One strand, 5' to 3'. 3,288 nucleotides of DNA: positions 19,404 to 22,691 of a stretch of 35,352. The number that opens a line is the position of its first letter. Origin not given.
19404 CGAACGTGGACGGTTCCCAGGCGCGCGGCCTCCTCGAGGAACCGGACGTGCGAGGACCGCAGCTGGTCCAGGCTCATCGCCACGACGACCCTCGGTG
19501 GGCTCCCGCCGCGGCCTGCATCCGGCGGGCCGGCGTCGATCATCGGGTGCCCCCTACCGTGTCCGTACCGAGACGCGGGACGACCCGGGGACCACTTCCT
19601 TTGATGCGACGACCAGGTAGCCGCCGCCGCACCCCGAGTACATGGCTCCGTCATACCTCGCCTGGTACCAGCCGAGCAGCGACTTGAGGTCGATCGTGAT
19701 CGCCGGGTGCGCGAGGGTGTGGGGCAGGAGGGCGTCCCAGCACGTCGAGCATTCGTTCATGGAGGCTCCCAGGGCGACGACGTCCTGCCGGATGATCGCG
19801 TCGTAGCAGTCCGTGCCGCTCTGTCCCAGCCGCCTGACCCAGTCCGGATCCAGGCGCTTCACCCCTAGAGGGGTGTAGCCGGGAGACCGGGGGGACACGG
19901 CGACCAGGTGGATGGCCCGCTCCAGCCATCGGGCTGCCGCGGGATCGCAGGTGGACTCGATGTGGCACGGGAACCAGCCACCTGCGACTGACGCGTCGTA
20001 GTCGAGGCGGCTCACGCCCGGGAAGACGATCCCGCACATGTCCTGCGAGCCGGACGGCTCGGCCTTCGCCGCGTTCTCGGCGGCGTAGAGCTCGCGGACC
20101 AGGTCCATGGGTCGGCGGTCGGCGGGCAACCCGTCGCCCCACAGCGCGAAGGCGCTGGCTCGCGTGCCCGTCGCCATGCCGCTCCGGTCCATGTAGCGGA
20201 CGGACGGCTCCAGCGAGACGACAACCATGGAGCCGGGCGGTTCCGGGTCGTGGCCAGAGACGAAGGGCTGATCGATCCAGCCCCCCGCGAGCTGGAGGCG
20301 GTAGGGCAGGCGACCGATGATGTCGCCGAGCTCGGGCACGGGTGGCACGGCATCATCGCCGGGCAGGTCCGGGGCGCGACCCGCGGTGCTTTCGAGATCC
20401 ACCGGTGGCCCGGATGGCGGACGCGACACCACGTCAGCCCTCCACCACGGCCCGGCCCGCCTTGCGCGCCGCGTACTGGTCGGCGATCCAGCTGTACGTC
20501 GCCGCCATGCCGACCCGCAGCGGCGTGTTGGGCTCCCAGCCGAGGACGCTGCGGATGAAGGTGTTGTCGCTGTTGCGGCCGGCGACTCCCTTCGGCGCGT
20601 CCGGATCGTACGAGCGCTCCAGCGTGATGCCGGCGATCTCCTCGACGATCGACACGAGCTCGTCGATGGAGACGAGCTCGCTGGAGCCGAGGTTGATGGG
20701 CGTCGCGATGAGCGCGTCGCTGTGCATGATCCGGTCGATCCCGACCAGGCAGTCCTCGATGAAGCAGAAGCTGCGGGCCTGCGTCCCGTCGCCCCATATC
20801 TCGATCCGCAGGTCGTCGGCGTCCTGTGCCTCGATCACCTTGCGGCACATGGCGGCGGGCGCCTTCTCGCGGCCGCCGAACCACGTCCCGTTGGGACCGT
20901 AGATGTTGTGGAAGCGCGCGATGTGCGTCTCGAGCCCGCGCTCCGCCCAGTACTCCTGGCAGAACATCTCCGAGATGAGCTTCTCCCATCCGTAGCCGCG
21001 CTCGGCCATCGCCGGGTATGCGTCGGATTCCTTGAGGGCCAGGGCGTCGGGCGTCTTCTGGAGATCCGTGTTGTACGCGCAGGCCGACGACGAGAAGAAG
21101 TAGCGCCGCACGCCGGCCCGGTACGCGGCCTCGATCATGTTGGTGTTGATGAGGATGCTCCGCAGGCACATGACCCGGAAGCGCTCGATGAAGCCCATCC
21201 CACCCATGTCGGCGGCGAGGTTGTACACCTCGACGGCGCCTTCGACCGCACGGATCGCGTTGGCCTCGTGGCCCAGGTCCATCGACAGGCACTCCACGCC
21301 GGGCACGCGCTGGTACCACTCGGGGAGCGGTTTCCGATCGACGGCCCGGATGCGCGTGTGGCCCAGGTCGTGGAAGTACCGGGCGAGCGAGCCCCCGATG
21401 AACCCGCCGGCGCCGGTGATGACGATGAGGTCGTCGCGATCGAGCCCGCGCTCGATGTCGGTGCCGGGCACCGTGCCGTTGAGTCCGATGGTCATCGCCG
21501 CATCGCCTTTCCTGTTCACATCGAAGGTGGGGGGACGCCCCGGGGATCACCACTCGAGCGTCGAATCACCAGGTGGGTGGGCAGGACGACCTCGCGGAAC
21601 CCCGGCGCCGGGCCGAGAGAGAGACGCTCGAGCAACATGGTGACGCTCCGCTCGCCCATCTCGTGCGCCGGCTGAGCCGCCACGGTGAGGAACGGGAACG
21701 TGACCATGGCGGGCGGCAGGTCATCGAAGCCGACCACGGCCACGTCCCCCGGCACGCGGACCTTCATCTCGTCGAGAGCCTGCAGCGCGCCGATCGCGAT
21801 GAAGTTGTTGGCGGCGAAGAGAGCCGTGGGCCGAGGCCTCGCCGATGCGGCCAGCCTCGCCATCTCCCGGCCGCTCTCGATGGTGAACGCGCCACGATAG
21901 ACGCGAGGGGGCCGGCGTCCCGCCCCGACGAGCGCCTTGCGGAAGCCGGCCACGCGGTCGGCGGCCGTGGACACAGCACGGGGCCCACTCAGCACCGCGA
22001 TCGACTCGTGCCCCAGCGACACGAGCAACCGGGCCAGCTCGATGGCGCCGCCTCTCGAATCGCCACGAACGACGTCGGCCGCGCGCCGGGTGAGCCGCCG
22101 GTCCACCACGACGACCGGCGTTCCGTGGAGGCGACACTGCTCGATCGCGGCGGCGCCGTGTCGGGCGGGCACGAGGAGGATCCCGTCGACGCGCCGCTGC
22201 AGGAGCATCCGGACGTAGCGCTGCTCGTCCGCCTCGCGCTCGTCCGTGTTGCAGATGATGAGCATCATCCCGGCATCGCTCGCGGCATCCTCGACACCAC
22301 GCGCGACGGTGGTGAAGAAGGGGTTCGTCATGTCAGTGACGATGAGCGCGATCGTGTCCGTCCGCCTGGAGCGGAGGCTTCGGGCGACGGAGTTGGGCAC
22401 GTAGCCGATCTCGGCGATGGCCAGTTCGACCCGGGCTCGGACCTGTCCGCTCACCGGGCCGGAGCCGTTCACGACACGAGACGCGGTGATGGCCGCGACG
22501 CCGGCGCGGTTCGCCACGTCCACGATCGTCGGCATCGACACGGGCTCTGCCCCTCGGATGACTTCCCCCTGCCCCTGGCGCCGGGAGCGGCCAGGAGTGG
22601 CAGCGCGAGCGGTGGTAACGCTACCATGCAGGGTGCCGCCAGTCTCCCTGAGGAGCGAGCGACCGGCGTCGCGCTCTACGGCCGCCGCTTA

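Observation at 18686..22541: LacI-controlled operon combining a genuine-looking GDP-mannose 3,5-epimerase with a GHMP sugar kinase and a HIGH-motif nucleotidyltransferase: candidate Leloir-like route for an L-sugar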

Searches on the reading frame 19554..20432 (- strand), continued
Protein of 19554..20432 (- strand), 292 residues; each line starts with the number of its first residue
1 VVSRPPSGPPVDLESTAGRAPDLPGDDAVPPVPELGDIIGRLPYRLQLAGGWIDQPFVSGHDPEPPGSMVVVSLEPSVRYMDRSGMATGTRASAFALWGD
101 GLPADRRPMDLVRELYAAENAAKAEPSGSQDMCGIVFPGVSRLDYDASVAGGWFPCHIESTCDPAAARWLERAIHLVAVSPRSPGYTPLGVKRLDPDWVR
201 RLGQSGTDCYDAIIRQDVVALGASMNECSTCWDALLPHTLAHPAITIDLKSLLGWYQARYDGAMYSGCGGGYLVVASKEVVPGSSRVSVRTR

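Call 80: find_encoding_contigs(protein=P0255, flank=7000, max_places=2)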
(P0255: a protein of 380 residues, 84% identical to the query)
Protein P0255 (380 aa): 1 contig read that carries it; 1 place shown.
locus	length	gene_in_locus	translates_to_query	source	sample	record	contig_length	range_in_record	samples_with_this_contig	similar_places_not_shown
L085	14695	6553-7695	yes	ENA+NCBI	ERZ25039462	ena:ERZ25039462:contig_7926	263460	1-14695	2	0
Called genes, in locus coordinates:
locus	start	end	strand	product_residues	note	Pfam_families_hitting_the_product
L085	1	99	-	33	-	?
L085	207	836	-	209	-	-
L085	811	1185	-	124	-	-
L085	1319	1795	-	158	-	PF00072:Response_reg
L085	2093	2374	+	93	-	-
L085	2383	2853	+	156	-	-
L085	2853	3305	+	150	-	-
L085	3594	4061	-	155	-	-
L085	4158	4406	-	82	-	-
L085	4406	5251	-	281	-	-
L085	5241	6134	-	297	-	PF00069:Pkinase, PF07714:PK_Tyr_Ser-Thr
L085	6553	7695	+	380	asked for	PF01467:CTP_transf_like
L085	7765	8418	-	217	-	PF00596:Aldolase_II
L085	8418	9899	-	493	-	PF00370:FGGY_N, PF02782:FGGY_C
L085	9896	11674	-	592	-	PF07881:Fucose_iso_N1, PF07882:Fucose_iso_N2, PF02952:Fucose_iso_C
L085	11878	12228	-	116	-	PF05025:RbsD_FucU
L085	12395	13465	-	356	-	PF00483:NTP_transferase, PF12804:NTP_transf_3, PF22640:ManC_GMP_beta-helix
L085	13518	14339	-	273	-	PF01467:CTP_transf_like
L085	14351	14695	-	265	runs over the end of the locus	-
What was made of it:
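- The block sits under LacI/AraC regulators and beside importers and glycoside hydrolases, and in L085 it is co-directional with the complete fucIKA catabolic set (call 80).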

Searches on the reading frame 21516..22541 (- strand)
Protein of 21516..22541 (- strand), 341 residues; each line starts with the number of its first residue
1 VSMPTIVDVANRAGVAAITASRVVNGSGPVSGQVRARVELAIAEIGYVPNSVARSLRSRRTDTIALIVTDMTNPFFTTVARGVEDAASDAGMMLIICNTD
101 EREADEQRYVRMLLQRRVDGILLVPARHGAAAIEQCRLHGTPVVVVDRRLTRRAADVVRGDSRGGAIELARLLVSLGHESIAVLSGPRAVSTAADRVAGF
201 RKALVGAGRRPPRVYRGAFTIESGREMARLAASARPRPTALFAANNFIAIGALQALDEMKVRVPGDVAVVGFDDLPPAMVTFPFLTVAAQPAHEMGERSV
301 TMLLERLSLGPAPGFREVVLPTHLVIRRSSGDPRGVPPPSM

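Call 3: search_protein_families(library=pfam, proteins=[window:21516-22541:-], max_evalue=0.01)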
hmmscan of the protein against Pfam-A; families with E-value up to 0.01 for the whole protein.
window:21516-22541:- (341 aa): 4 families
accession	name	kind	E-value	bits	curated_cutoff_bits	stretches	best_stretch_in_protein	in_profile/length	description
PF13377.12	Peripla_BP_3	-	5.4e-36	124.6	26.5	1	171-330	2-167/167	Periplasmic binding protein-like domain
PF00532.27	Peripla_BP_1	-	6e-34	118.2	22.2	1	61-307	1-261/281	Periplasmic binding proteins and sugar binding domain of LacI family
PF13407.12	Peripla_BP_4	-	9.2e-23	81.5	35.1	1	64-279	1-223/258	Periplasmic binding protein domain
PF00356.27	LacI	-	6.4e-14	51.9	27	1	5-50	1-46/46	Bacterial regulatory proteins, lacI family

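Call 4: search_protein_families(library=ncbifam, proteins=[window:21516-22541:-], max_evalue=0.01)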
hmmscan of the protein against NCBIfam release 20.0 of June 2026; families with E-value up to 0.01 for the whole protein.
window:21516-22541:- (341 aa): 21 families
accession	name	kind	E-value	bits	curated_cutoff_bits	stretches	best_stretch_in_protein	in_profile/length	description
NF047341.1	lactose_RbsR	equivalog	5.3e-65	219.9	382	1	5-330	4-328/331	ribose utilization transcriptional repressor RbsR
NF007743.0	PRK10423.1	equivalog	1.1e-63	215.4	531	1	3-329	1-329/330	ribose operon transcriptional repressor RbsR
NF007979.0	PRK10703.1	equivalog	9.1e-62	209.1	501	1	3-331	1-332/341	HTH-type transcriptional repressor PurR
NF051853.1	TransRegUriRCory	equivalog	1.1e-60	205.5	550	1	4-329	1-323/327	transcriptional regulator UriR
NF008269.0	PRK11041.1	equivalog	7e-59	199.6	436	1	2-330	8-337/342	DNA-binding transcriptional regulator CytR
NF007075.0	PRK09526.1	subfamily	7.1e-55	186.3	340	1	5-332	7-333/358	LacI family DNA-binding transcriptional regulator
NF052440.1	TransRegGNTRPSEAE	equivalog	1.3e-50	172.4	400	1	3-329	5-332/333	HTH-type transcriptional regulator GntR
TIGR01481.1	ccpA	equivalog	3.7e-49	167.9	442.35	1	5-329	4-328/330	catabolite control protein A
TIGR02417.1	fruct_sucro_rep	subfamily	3.7e-46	157.9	389.55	1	5-275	1-275/327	D-fructose-responsive transcription factor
NF007449.0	PRK10014.1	subfamily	1e-45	156.3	310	1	5-326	8-340/342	Mal regulon transcriptional regulator MalI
NF008002.0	PRK10727.1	equivalog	2e-43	148.8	557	1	3-330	1-329/341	HTH-type transcriptional regulator GalR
NF007706.0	PRK10401.1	equivalog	1.1e-42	146.5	555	1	3-321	1-321/346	HTH-type transcriptional regulator GalS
NF008452.0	PRK11303.1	equivalog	9.1e-40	136.8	385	1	6-275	3-276/332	catabolite repressor/activator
NF047913.1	TransRegIdnR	equivalog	3.8e-36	125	500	1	5-308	7-310/331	DNA-binding transcriptional regulator IdnR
NF011563.0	PRK14987.1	equivalog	2.1e-27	96.3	433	1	4-307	6-309/331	gluconate operon transcriptional repressor GntR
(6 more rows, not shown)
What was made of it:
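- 21516..22541 (-): lacI2, a LacI-family repressor and the first gene of the operon in this genome. It falls below every NCBIfam equivalog cut-off, so its effector is unknown (call 4).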
